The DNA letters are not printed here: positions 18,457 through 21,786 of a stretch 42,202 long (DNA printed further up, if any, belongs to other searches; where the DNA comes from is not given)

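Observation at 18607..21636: CbbO/NorD-type VWA protein with an in-frame, apparently degenerate SAM-methyltransferase module at its N-terminus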

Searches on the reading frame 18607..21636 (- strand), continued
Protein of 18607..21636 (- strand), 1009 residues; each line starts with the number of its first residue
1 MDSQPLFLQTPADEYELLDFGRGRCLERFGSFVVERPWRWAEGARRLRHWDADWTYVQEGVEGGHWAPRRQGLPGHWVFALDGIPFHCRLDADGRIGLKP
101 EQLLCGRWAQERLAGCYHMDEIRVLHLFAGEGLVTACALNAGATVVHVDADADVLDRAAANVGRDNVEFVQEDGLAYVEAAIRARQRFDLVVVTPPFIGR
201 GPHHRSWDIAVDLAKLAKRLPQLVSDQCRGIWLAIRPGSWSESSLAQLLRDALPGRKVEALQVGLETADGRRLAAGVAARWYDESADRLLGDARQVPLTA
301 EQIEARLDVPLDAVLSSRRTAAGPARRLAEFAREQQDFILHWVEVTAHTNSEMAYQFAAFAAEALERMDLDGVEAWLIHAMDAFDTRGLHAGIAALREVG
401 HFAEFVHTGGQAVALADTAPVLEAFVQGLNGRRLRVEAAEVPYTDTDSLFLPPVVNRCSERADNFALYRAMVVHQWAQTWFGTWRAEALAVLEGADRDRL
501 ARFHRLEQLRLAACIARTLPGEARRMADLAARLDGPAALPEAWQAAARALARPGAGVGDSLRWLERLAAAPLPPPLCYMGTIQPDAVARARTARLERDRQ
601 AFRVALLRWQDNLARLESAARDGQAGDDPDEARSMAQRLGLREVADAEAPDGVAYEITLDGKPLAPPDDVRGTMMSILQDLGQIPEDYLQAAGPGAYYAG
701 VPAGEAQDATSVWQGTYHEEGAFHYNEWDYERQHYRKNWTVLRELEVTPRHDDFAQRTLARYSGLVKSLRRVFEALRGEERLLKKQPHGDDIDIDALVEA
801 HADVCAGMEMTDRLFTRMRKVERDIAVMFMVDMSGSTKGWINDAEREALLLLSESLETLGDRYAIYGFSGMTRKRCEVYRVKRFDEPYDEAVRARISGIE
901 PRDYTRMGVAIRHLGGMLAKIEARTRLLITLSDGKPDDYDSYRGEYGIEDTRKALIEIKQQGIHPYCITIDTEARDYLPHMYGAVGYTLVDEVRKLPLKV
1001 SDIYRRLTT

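Call 18: find_related_loci(query=A1, collection=genome_contigs, flank=10000)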
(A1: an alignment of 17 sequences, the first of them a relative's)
Query A1 (1009 aa) in genome_contigs; peptide patterns used: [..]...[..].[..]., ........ (x = any residue, [..] = any of these).
600 stretches matched a pattern (row limit reached: there are more); 581 encode a relative of the query (tblastn E <= 1e-3); the best 80 are kept; 80 distinct loci.
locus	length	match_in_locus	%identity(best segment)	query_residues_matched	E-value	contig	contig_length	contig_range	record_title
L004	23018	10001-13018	59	2-1009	0e+0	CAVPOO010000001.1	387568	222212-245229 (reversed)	MAG: uncultured Gammaproteobacteria bacterium isolate MFD09779.bin.2.228 genome assembly, contig: contig_11304, whole ge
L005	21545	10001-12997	59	6-1009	0e+0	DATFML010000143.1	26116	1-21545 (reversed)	MAG TPA_asm: Gammaproteobacteria bacterium isolate SMAG_U9224 k141_130404, whole genome shotgun sequence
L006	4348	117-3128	57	2-1009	0e+0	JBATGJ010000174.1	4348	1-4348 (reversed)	MAG: Gammaproteobacteria bacterium isolate MFD10350_ilm_asm_bin17 k127_336100, whole genome shotgun sequence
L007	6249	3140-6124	57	7-1009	0e+0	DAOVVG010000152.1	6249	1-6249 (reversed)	MAG TPA_asm: Gammaproteobacteria bacterium isolate CSMAG_1699 CSMAG_1699_k141_4246057_length_6249_cov_13.4001, whole gen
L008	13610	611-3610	57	2-1009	0e+0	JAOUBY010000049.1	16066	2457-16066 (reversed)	MAG: Gammaproteobacteria bacterium isolate 24_May_SF_Bin18 24_May_SF_Bin18_scaffold_258_c1, whole genome shotgun sequenc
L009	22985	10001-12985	58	8-1009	0e+0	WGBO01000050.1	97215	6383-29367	MAG: Gammaproteobacteria bacterium isolate S144_26 k151_393070, whole genome shotgun sequence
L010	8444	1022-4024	57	3-1009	0e+0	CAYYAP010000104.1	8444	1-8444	MAG TPA_asm: uncultured Thiohalobacter sp. isolate binchicken_co253_150 genome assembly, contig: NODE_6817_length_8444_c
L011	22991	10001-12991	59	8-1009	0e+0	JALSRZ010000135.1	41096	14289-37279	MAG: Thiohalobacter sp. isolate 356-308_metabat2_scaf2bin.017 356-308_scaffold_500_c1, whole genome shotgun sequence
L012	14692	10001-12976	58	8-1009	0e+0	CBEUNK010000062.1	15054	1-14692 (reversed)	MAG TPA_asm: uncultured Thiogranum sp. isolate SRR13309658_concoct_20 genome assembly, contig: ERZ26778863.195, whole ge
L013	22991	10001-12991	58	6-1009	0e+0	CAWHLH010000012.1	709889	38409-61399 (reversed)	MAG: uncultured Gammaproteobacteria bacterium isolate MFD02923.bin.1.29 genome assembly, contig: contig_6060, whole geno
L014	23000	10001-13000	58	2-1009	0e+0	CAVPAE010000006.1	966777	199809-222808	MAG: uncultured Gammaproteobacteria bacterium isolate MFD09964.bin.1.155 genome assembly, contig: contig_2354, whole gen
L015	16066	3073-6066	56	7-1009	0e+0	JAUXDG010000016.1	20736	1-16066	MAG: Gammaproteobacteria bacterium isolate CSMAG_2845 CSMAG_2845_k119_482886_length_20736_cov_9.9271, whole genome shotg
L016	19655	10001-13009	60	7-1009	0e+0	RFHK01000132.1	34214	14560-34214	MAG: Gammaproteobacteria bacterium isolate J048 k99_521620, whole genome shotgun sequence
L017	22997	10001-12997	57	2-1009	0e+0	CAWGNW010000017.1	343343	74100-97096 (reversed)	MAG: uncultured Gammaproteobacteria bacterium isolate MFD05684.bin.2.185 genome assembly, contig: contig_8505, whole gen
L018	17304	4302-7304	56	2-1008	0e+0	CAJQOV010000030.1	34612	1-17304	MAG: uncultured Gammaproteobacteria bacterium isolate 3_20180319_Bin_20180319_Bin_175_1 genome assembly, contig: c_00000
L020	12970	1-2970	57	8-1009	0e+0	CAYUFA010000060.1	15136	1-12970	MAG TPA_asm: uncultured Ectothiorhodospiraceae bacterium isolate SRP214966_co3_135 genome assembly, contig: NODE_5909_le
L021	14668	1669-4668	55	2-1009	0e+0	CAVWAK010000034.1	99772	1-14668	MAG: uncultured Gammaproteobacteria bacterium isolate MFD03551.bin.1.74 genome assembly, contig: contig_51508, whole gen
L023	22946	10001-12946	54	12-1009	0e+0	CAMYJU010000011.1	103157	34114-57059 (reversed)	MAG: uncultured Gammaproteobacteria bacterium isolate ES_Gamma_036 genome assembly, contig: scaffold_121, whole genome s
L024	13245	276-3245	51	7-1009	0e+0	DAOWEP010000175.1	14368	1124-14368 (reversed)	MAG TPA_asm: Gammaproteobacteria bacterium isolate CSMAG_1942 CSMAG_1942_k141_464617_length_14368_cov_13.7736, whole gen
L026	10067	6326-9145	59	10-1009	0e+0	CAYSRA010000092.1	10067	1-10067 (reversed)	MAG TPA_asm: uncultured Thiohalobacter sp. isolate binchicken_co64_45 genome assembly, contig: NODE_4950_length_10067_co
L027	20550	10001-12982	50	3-1009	0e+0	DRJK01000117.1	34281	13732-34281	MAG TPA_asm: Gammaproteobacteria bacterium isolate HyVt-415 HyVt-415_k95_46743, whole genome shotgun sequence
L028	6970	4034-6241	56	270-1009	0e+0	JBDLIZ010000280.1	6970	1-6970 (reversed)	MAG: Pseudomonadota bacterium isolate MAG064 MAG064_280, whole genome shotgun sequence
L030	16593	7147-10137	56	8-1009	0e+0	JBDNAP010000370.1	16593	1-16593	MAG: Thiogranum sp. isolate SJRS4.bin.3 k97_413070, whole genome shotgun sequence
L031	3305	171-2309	56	295-1009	0e+0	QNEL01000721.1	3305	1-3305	MAG: Candidatus Parabeggiatoa sp. nov. 3 isolate B5_G6 B5_Guay6_scaffold_51131, whole genome shotgun sequence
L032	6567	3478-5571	59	298-1009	0e+0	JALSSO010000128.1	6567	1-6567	MAG: Gammaproteobacteria bacterium isolate 356-308_metabat2_scaf2bin.058 356-308_scaffold_8641_c1, whole genome shotgun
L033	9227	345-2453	55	298-1009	0e+0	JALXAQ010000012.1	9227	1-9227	MAG: Thiotrichaceae bacterium isolate T2_metabat2_scaf2bin.004 T2_NODE_10628_length_9227_cov_3.156264, whole genome shot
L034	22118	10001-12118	57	297-1009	0e+0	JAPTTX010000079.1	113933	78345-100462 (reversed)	MAG: Gammaproteobacteria bacterium isolate DBS.bin8 NODE_204_length_113933_cov_5.59268_DBS3-1, whole genome shotgun sequ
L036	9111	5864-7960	54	298-1005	0e+0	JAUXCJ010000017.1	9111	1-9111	MAG: Thiomargarita sp. isolate CSMAG_2822 CSMAG_2822_k117_3818830_length_9111_cov_15.0000, whole genome shotgun sequence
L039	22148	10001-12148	56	286-1009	0e+0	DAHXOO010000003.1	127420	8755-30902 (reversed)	MAG TPA_asm: Proteobacteria bacterium isolate clean1811 NODE_3_length_127420_cov_4.414102, whole genome shotgun sequence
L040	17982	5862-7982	53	293-1009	0e+0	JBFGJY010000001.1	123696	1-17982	MAG: Gammaproteobacteria bacterium isolate Mix_sand03.2021.01.D.33 k141_1805797_length_123696_cov_14.9727, whole genome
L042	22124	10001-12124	57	297-1009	0e+0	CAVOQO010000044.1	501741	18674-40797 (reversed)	MAG: uncultured Gammaproteobacteria bacterium isolate MFD09779.bin.2.196 genome assembly, contig: contig_3232, whole gen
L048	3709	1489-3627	56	293-1009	0e+0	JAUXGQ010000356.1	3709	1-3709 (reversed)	MAG: Gammaproteobacteria bacterium isolate CSMAG_2933 CSMAG_2933_k117_7424581_length_3709_cov_14.0000, whole genome shot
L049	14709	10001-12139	56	296-1009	0e+0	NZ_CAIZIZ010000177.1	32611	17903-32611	MAG: uncultured Lamprocystis sp. isolate Loc080925-5-5m_bin-0833, whole genome shotgun sequence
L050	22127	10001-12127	53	291-1009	0e+0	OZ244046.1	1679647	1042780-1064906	MAG: Gammaproteobacteria bacterium isolate ff55764a-aadf-4709-b722-887e21b4041b genome assembly, chromosome: 1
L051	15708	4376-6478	58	297-1009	0e+0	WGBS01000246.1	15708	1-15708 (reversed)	MAG: Gammaproteobacteria bacterium isolate S144_34 k151_443742, whole genome shotgun sequence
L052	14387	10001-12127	53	298-1009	0e+0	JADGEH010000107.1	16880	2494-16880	MAG: Thiotrichales bacterium isolate BB31 NODE_3163_length_16880_cov_5.548358, whole genome shotgun sequence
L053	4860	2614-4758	53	297-1009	0e+0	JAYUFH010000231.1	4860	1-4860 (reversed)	MAG: Pseudomonadota bacterium isolate GFS_7679 GFS_7679_230, whole genome shotgun sequence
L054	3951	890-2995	52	297-1009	0e+0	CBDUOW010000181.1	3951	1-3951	MAG TPA_asm: uncultured Gammaproteobacteria bacterium isolate SRR22808129_concoct_108 genome assembly, contig: ERZ250434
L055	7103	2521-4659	56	296-1009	0e+0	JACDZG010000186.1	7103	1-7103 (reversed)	MAG: Chromatiaceae bacterium isolate ppb02 NODE_641_length_7103_cov_253.703320, whole genome shotgun sequence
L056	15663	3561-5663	54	297-1009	0e+0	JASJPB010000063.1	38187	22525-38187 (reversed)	MAG: Sulfuricellaceae bacterium isolate MAG_148 NODE_500_length_38187_cov_17.539993, whole genome shotgun sequence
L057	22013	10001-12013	55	328-1009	0e+0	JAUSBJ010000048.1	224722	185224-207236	MAG: Sulfurimicrobium sp. isolate E6_metabat.bin.55 E6_k141_490131, whole genome shotgun sequence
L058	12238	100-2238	56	296-1009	0e+0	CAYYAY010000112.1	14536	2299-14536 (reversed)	MAG TPA_asm: uncultured Lamprocystis sp. isolate SRP242652_co2_206 genome assembly, contig: NODE_4585_length_14536_cov_3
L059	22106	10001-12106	53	298-1009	0e+0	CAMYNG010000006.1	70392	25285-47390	MAG: uncultured Ectothiorhodospiraceae bacterium isolate ES_Gamma_060 genome assembly, contig: scaffold_103, whole genom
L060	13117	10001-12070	54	298-1009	0e+0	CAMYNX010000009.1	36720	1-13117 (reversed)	MAG: uncultured Gammaproteobacteria bacterium isolate FCS_M_Gamma_074 genome assembly, contig: scaffold_1002, whole geno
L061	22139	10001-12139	53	285-1009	0e+0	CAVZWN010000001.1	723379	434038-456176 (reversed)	MAG: uncultured Gammaproteobacteria bacterium isolate MFD04716.bin.1.293 genome assembly, contig: contig_11008, whole ge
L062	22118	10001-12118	50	297-1009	0e+0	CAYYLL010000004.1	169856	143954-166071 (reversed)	MAG TPA_asm: uncultured Thioalkalispiraceae bacterium isolate SRP128015_co1_207 genome assembly, contig: NODE_11_length_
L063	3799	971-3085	50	298-1009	0e+0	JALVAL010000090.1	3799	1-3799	MAG: Gammaproteobacteria bacterium isolate 132-544_metabat2_scaf2bin.080 132-544_scaffold_14682_c1, whole genome shotgun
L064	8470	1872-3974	52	297-1009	0e+0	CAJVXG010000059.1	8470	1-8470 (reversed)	MAG TPA_asm: uncultured Gammaproteobacteria bacterium isolate DRR093004_bin.38_MetaBAT_v2.12.1_MAG genome assembly, cont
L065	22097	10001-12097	53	297-1009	0e+0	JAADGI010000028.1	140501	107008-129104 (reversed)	MAG: Gammaproteobacteria bacterium isolate M_MetaBat.112 contig-127_16, whole genome shotgun sequence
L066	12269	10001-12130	50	298-1009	0e+0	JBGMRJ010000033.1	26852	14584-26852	MAG: Gammaproteobacteria bacterium isolate N04_metabat2_bin.27 NODE_396_length_26852_cov_14.479681, whole genome shotgun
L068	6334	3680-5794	49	298-1009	0e+0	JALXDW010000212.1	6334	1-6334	MAG: Chromatiales bacterium isolate T2_metabat2_scaf2bin.334 T2_NODE_22131_length_6334_cov_0.935073, whole genome shotgu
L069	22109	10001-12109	52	297-1009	0e+0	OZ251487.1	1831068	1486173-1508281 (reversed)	MAG: Gammaproteobacteria bacterium isolate 228f2a21-a95a-458e-8103-944e5a4c5d0e genome assembly, chromosome: 1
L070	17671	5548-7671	49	295-1009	0e+0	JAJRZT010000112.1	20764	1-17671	MAG: Gammaproteobacteria bacterium isolate Dive96_bin4.222 k141_5120297, whole genome shotgun sequence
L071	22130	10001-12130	54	295-1009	0e+0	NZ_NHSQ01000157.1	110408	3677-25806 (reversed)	Thiocystis minor strain DSM 178 scaffold0157, whole genome shotgun sequence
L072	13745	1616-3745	53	281-1009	0e+0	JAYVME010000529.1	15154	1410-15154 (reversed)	MAG: Betaproteobacteria bacterium isolate GL58_Down_metabat_138_sub GL58_Down_metabat_138_sub_528, whole genome shotgun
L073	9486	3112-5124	55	333-1009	0e+0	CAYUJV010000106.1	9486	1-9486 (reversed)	MAG TPA_asm: uncultured Burkholderiales bacterium isolate SRP290908_co1_82 genome assembly, contig: NODE_10586_length_94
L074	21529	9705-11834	55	295-1009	0e+0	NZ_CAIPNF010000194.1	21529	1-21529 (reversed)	MAG: uncultured Thiocystis sp. isolate Loclat_bin-17750, whole genome shotgun sequence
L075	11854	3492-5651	54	298-1009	0e+0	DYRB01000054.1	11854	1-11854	MAG TPA_asm: Lamprocystis purpurea isolate SulCav_GS10_10_69_19 SulCav_GS10_10_9268_length_11854_cov_8_426392, whole gen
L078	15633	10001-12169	50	271-1009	0e+0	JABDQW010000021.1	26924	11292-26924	MAG: Gammaproteobacteria bacterium isolate Site_C13 k127_1491301, whole genome shotgun sequence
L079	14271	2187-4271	54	297-1009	0e+0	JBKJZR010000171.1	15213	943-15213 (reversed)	MAG: Burkholderiales bacterium isolate swi_bin.253 S1Ck127_9234409_flag_0_multi_20.7111_len_15213, whole genome shotgun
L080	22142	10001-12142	54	293-1009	0e+0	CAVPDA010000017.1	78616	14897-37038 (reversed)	MAG: uncultured beta proteobacterium isolate MFD00032.bin.2.89 genome assembly, contig: contig_74628, whole genome shotg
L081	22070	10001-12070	53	297-1009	0e+0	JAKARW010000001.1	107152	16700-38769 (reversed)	MAG: Proteobacteria bacterium isolate YF5.bin20 NODE_64_length_107152_cov_163.474151, whole genome shotgun sequence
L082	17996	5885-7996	50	291-1009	0e+0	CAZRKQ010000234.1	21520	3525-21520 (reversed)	MAG TPA_asm: uncultured Thiotrichaceae bacterium isolate binchicken_co231_10 genome assembly, contig: k141_3288276, whol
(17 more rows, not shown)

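Call 26: search_solved_structures(query=window:18607-21636:-, max_evalue=1, show_alignments=2)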
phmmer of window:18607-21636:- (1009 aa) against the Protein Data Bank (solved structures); distinct sequences matched with E-value up to 1: 4.
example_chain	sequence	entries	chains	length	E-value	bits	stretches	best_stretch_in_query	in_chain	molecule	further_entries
9qhd_G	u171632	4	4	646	8.8e-52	179.3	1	721-1007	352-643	Nitric oxide reductase NorD protein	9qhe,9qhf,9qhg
9qh6_G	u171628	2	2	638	5.3e-49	170.1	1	721-1008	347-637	von Willebrand factor, type A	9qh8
2igt_A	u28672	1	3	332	6.8e-21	77.1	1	5-281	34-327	SAM dependent methyltransferase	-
7xif_A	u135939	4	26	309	0.11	13.5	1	118-193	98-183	Polyamine aminopropyltransferase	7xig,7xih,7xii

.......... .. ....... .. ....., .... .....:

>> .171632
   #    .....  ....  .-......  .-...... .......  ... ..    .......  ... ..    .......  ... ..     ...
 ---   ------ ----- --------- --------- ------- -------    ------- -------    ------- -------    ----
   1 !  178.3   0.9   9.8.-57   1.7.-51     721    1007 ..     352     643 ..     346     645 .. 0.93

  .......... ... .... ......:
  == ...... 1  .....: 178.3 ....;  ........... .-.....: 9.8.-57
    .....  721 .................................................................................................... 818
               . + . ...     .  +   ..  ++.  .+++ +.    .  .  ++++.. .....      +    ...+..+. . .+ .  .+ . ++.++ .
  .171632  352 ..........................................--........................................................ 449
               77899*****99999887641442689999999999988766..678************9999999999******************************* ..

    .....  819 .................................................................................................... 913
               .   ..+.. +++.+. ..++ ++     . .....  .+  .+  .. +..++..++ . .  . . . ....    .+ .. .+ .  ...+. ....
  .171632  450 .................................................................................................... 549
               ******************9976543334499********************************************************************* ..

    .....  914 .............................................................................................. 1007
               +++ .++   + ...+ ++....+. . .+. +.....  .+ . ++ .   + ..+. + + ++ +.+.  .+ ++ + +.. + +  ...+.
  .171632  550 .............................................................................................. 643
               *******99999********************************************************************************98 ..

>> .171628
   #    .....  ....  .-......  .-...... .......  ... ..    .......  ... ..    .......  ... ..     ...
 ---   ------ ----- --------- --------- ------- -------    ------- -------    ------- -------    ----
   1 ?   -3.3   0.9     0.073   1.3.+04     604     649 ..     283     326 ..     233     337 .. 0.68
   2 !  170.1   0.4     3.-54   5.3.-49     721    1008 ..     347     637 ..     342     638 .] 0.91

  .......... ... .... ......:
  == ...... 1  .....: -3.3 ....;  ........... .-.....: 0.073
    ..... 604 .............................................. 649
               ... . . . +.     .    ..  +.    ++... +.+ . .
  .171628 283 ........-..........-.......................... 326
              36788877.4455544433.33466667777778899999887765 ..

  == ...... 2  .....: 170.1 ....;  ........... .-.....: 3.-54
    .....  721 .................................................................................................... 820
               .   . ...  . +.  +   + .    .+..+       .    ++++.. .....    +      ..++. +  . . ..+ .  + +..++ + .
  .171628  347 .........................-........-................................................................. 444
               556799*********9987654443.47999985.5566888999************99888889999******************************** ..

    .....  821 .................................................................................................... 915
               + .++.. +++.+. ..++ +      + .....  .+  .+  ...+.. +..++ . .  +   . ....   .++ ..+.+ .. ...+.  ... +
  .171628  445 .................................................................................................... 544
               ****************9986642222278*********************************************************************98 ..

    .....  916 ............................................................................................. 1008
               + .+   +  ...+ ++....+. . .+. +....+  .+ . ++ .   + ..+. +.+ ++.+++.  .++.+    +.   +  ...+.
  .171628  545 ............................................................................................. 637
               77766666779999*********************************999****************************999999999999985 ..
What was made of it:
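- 18610..19476 (-): aa 721-1009: VWA domain with MIDAS (DMSGS at 19129-19143) and the conserved C-terminal tail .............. (18610-18651). NorD VWA 9qhd_G E 9e-52 (call 26).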
